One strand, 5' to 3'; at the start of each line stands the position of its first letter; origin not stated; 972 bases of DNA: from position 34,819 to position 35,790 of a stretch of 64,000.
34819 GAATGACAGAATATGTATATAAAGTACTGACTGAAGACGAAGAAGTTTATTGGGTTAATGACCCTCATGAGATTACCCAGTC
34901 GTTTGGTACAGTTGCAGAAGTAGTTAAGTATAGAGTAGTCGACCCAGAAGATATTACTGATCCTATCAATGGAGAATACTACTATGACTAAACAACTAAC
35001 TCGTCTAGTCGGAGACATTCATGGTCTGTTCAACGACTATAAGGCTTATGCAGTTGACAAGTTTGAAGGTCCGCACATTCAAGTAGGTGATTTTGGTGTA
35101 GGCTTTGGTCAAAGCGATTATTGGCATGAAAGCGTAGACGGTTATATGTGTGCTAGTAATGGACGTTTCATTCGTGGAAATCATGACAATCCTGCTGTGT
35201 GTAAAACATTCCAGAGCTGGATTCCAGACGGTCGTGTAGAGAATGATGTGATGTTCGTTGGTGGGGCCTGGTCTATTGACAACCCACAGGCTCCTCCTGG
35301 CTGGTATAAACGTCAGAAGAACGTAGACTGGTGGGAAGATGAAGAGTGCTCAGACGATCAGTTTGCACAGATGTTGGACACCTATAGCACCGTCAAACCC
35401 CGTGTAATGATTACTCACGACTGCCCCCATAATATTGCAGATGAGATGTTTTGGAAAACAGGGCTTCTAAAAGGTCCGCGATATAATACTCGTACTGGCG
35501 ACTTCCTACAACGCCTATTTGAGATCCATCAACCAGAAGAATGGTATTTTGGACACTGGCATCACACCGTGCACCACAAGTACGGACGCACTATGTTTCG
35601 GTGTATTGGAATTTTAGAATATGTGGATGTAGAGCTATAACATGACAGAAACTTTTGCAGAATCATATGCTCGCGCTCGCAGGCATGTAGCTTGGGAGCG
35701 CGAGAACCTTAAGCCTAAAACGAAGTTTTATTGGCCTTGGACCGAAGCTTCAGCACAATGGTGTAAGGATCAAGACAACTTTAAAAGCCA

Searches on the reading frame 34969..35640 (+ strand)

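Call 102: search_protein_families(library=pfam, proteins=[window:34969-35640:+], max_evalue=0.001)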
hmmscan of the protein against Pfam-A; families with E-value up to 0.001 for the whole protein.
window:34969-35640:+ (223 aa): 1 family
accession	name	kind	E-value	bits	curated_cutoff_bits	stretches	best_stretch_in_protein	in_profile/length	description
PF00149.33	Metallophos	-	8.5e-05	23.5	21.5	1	14-199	6-190/191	Calcineurin-like phosphoesterase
